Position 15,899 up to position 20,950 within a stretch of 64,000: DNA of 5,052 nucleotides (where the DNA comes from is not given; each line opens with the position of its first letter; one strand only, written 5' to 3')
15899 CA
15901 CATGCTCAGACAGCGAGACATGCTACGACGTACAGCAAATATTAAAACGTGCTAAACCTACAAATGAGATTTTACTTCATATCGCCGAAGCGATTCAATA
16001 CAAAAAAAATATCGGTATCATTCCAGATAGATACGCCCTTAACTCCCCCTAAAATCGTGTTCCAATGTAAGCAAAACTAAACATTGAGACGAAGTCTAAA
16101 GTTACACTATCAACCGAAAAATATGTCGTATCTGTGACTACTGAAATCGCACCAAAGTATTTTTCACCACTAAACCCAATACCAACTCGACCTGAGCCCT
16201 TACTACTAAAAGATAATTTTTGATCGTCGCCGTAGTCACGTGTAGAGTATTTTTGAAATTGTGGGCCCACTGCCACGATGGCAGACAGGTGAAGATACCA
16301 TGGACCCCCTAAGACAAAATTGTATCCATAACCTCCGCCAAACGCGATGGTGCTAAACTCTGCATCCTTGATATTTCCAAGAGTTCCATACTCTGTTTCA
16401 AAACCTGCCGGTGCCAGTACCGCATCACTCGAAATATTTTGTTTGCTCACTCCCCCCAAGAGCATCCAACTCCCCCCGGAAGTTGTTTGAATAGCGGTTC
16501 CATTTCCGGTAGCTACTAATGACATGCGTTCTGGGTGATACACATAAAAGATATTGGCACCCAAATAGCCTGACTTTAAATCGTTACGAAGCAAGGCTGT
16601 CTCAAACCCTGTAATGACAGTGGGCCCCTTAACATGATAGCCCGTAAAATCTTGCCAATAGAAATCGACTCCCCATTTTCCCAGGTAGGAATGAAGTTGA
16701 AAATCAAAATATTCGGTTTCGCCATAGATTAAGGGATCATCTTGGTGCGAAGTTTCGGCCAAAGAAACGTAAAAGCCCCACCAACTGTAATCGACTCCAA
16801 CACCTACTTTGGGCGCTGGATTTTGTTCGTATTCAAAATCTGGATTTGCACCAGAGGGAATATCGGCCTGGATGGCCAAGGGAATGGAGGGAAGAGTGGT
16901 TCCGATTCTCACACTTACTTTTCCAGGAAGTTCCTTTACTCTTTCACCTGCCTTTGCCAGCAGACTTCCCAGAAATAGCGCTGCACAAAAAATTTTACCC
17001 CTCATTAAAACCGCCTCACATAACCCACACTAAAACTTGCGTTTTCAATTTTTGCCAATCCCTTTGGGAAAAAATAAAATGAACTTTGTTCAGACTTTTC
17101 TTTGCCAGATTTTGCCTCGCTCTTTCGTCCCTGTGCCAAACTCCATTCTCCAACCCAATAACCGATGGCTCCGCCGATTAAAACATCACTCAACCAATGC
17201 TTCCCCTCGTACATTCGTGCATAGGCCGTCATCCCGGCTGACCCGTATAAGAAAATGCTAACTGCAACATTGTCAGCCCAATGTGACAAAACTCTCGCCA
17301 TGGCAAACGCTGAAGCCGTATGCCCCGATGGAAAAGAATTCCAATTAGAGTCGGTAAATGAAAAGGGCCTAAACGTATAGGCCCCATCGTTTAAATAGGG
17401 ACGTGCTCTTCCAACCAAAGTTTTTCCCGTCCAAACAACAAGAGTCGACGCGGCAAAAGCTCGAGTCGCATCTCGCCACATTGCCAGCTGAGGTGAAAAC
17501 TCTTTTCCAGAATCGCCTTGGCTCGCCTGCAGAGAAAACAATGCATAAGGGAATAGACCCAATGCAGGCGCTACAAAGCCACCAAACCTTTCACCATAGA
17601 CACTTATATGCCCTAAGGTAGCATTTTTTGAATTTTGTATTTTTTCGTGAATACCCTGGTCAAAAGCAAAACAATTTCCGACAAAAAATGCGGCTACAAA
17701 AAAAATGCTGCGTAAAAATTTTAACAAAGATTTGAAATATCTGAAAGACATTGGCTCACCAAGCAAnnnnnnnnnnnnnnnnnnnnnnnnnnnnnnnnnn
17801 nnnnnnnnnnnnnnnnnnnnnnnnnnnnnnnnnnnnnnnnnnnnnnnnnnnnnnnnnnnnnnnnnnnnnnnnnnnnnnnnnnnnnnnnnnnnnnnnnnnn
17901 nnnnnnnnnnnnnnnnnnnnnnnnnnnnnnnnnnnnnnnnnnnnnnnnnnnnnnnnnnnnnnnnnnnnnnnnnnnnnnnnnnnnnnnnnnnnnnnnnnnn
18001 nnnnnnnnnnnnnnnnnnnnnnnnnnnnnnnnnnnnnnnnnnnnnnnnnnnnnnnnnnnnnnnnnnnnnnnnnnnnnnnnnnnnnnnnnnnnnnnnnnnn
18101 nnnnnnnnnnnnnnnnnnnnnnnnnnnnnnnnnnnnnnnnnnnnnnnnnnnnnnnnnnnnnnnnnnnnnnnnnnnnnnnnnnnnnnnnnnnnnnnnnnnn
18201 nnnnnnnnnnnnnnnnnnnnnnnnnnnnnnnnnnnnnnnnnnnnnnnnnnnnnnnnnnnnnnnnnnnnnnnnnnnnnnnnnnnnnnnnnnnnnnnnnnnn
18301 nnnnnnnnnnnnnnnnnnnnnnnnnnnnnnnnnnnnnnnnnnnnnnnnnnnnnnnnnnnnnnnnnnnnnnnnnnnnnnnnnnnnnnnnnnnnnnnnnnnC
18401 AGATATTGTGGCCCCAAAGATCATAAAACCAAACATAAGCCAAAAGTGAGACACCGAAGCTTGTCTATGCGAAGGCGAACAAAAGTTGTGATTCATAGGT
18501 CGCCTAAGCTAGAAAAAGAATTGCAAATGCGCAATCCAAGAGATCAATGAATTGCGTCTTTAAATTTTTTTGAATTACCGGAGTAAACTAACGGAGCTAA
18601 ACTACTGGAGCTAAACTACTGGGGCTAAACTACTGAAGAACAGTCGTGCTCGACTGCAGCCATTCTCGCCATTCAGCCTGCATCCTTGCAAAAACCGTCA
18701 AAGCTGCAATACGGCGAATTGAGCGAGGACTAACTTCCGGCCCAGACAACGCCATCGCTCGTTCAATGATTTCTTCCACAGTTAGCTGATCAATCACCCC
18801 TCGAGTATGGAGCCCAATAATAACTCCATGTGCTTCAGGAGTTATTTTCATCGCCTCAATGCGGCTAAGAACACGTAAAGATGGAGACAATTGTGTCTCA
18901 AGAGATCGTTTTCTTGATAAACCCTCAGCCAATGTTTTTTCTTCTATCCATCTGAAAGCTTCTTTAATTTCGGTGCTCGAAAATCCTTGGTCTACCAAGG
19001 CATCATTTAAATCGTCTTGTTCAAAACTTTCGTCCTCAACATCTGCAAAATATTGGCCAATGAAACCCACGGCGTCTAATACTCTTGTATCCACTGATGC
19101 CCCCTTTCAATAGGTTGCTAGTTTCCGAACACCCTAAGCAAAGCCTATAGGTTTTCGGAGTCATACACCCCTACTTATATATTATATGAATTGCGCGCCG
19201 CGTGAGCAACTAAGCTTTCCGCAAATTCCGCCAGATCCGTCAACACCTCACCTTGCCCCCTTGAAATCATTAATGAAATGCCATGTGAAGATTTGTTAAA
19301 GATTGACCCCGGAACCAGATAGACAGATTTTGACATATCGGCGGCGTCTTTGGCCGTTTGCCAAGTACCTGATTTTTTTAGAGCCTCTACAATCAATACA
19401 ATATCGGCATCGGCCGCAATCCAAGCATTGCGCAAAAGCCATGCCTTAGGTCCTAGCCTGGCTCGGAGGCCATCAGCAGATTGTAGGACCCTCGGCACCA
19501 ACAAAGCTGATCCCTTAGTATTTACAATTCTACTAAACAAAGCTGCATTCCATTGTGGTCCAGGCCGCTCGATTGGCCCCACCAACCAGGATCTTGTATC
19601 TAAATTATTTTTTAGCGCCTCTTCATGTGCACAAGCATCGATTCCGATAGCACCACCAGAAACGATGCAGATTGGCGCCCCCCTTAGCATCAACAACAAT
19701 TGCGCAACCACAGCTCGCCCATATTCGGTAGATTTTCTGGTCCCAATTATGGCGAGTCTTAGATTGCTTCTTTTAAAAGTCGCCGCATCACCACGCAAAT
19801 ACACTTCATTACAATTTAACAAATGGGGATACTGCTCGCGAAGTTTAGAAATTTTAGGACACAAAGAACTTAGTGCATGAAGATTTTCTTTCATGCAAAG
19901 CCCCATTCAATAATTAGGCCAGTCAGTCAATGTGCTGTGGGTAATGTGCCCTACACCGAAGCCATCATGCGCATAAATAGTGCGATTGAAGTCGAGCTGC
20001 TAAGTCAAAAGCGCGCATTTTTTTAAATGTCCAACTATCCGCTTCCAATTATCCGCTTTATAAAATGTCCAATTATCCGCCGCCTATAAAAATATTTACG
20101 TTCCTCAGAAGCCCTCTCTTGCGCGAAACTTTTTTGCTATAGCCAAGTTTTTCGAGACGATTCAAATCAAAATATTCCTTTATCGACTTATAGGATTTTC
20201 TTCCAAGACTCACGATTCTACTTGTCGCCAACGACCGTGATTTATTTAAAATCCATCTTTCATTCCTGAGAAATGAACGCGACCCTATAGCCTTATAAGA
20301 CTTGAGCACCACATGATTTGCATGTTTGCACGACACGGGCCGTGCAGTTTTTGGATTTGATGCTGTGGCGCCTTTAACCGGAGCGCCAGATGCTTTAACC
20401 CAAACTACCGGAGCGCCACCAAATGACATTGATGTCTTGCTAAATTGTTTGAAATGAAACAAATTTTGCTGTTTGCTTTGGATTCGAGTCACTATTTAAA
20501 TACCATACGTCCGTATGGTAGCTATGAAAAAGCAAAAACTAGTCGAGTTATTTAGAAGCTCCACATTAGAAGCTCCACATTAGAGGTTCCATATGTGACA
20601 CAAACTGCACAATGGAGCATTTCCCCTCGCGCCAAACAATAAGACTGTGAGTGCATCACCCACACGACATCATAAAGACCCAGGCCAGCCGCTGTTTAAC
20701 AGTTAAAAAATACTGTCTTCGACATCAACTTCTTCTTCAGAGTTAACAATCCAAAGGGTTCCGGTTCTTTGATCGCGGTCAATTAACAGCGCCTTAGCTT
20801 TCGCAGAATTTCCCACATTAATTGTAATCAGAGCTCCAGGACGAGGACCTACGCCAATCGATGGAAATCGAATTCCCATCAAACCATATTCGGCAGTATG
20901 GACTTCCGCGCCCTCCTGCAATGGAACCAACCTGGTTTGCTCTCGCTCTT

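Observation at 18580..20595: Three independent 14-bp tandem-repeat arrays clustered around the dprA-smg locus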

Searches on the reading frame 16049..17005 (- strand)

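Call 8: search_protein_families(library=pfam, proteins=[window:16049-17005:-], max_evalue=0.01)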
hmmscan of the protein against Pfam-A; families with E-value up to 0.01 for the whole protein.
window:16049-17005:- (318 aa): 1 family
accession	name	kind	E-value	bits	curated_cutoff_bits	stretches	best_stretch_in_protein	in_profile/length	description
PF14391.12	DUF4421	-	1.7e-36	126.6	32.1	1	29-318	13-302/302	Domain of unknown function (DUF4421)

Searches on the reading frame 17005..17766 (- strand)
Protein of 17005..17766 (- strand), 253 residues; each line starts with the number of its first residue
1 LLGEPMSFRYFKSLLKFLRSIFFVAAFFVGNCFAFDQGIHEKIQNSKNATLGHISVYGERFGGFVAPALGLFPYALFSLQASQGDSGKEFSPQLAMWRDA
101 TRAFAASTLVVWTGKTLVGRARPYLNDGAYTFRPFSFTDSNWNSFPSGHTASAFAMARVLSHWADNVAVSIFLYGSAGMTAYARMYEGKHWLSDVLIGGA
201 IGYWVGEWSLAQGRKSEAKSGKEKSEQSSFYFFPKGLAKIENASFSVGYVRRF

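Call 8: search_protein_families(library=pfam, proteins=[window:17005-17766:-], max_evalue=0.01)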
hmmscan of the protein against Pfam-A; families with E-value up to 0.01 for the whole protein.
window:17005-17766:- (253 aa): 3 families
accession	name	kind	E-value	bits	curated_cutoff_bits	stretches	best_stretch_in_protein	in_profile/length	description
PF01569.27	PAP2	-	8.3e-21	74.5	27.2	1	104-212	9-124/130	PAP2 superfamily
PF14378.12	PAP2_3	-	2.7e-07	31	27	1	95-201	57-183/190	PAP2 superfamily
PF14360.12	PAP2_C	-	0.0092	17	27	0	147-202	8-65/74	PAP2 superfamily C-terminal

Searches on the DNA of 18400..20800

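Call 96: search_rna_families(source=window, start=18400, end=20800, threshold=evalue, max_evalue=1)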
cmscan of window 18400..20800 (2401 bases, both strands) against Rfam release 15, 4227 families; matches with E-value up to 1: 0.
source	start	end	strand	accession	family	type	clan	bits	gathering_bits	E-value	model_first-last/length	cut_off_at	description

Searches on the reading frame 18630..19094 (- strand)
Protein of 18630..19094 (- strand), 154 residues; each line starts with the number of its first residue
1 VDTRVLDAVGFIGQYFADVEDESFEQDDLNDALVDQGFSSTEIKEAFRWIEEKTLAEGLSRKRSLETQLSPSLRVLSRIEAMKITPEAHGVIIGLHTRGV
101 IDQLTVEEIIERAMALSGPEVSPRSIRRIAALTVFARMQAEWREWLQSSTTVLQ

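Call 8: search_protein_families(library=pfam, proteins=[window:18630-19094:-], max_evalue=0.01)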
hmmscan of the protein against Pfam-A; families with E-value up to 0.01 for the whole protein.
window:18630-19094:- (154 aa): 1 family
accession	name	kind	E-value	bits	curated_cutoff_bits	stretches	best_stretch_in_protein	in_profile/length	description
PF04361.18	DUF494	-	8.1e-21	74.9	22.6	1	20-141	15-134/153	Protein of unknown function (DUF494)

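Call 9: find_encoding_contigs(protein=window:18630-19094:-, flank=6000, max_places=10)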
Protein window:18630-19094:- (154 aa): no gene with exactly this product is on record in the collection.

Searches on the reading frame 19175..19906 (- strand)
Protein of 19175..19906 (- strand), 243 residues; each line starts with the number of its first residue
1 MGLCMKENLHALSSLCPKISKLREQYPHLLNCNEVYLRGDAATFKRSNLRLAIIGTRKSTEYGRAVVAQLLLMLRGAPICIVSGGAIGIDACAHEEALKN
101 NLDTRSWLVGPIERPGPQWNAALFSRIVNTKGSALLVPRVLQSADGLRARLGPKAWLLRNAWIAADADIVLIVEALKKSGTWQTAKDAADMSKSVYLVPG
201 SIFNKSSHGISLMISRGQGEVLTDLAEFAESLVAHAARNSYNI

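Call 8: search_protein_families(library=pfam, proteins=[window:19175-19906:-], max_evalue=0.01)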
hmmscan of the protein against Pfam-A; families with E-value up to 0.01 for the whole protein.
window:19175-19906:- (243 aa): 2 families
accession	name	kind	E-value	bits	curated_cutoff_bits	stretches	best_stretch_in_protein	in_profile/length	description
PF02481.21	DNA_processg_A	-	1e-36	126.6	29.6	1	23-219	14-208/212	DNA recombination-mediator protein A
PF12694.12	cpYpsA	-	0.0019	18.4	26.2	0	159-219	56-117/145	Circularly permutated YpsA SLOG family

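Call 10: find_related_loci(query=window:19175-19906:-, collection=genome_contigs, flank=6000)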
Query window:19175-19906:- (243 aa) in genome_contigs; peptide patterns used: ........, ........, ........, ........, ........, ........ (x = any residue, [..] = any of these).
200 stretches matched a pattern, but none encodes a relative of the query by tblastn (E <= 1e-3).

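Call 40: find_homologous_proteins(query=window:19175-19906:-, max_evalue=1e-20)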
Query window:19175-19906:- (243 aa): 7 proteins with E <= 1e-20 among 979 candidates.
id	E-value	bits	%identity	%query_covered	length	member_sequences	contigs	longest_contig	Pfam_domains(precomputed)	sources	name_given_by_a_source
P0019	7.1e-153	525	100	98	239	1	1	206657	PF02481.22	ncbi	-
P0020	3.1e-105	369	74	95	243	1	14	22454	PF02481.22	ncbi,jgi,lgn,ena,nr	ncbi:hypothetical protein GW916_12615 [bacterium]|nr:hypothetical protein [bacterium]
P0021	8.2e-105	367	73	98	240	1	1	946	PF02481.22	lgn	-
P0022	1.4e-100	353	68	96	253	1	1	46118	PF02481.22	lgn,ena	-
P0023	3.6e-69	251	51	97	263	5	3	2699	PF02481.22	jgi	jgi:DNA processing protein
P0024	4.9e-69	250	52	95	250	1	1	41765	PF02481.22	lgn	-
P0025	2.7e-64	235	48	96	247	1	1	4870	PF02481.22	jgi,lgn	-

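Call 41: find_encoding_contigs(protein=P0020, flank=6000, max_places=6)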
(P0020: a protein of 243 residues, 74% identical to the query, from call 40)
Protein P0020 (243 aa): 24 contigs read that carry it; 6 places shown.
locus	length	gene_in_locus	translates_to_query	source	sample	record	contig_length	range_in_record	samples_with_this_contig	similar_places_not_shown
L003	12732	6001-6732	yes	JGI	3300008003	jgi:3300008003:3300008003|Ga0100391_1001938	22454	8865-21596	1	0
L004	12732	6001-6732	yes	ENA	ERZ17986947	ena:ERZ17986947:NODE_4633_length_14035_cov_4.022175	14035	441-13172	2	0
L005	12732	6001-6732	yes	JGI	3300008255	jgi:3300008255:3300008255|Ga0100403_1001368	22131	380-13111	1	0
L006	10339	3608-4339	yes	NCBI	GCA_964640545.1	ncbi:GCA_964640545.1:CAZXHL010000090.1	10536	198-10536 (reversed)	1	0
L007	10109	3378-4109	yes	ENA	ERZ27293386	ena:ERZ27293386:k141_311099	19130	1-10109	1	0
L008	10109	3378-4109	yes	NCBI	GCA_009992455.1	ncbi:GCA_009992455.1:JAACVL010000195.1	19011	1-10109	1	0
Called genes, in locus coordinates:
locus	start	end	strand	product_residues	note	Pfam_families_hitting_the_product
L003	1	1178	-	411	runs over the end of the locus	PF19580:Exo_endo_phos_3 (weak)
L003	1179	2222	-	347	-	PF00365:PFK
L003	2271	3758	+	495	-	PF07969:Amidohydro_3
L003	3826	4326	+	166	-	PF07719:TPR_2 (faint), PF13174:TPR_6 (faint), PF13432:TPR_16 (faint)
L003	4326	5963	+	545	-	-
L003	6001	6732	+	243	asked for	PF02481:DNA_processg_A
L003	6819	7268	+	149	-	PF04361:DUF494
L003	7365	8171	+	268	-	PF04338:DUF481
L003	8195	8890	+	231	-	-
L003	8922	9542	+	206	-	PF01569:PAP2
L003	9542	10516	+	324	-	PF14391:DUF4421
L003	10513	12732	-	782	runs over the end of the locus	-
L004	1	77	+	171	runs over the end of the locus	?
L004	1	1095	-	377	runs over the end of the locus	PF19580:Exo_endo_phos_3 (weak)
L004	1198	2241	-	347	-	PF00365:PFK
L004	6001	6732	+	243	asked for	PF02481:DNA_processg_A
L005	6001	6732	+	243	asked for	PF02481:DNA_processg_A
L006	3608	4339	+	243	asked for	PF02481:DNA_processg_A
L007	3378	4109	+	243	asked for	PF02481:DNA_processg_A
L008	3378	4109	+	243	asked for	PF02481:DNA_processg_A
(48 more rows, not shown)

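Call 42: find_encoding_contigs(protein=P0022, flank=6000, max_places=3)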
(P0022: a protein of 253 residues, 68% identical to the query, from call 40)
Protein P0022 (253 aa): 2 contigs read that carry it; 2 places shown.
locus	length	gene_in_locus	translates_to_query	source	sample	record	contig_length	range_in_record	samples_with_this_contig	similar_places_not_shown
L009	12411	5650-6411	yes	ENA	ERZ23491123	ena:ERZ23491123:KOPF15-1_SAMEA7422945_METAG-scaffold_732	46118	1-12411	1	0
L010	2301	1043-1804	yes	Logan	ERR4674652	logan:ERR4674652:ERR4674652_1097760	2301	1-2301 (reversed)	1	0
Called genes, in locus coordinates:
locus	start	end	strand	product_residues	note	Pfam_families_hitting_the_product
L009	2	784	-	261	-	?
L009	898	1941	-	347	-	PF00365:PFK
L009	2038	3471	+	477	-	PF07969:Amidohydro_3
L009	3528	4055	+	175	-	PF07719:TPR_2 (faint), PF13428:TPR_14 (faint), PF13174:TPR_6 (faint), PF13432:TPR_16 (weak)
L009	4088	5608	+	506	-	-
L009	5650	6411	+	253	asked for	PF02481:DNA_processg_A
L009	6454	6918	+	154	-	PF04361:DUF494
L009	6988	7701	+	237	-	-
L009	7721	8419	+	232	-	PF01569:PAP2, PF14378:PAP2_3 (weak)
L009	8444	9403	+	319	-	PF14391:DUF4421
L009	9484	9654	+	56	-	-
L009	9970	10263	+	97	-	-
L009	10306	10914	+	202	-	PF01035:DNA_binding_1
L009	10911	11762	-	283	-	PF13370:Fer4_13 (weak)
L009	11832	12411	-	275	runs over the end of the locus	PF00589:Phage_integrase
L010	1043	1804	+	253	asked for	PF02481:DNA_processg_A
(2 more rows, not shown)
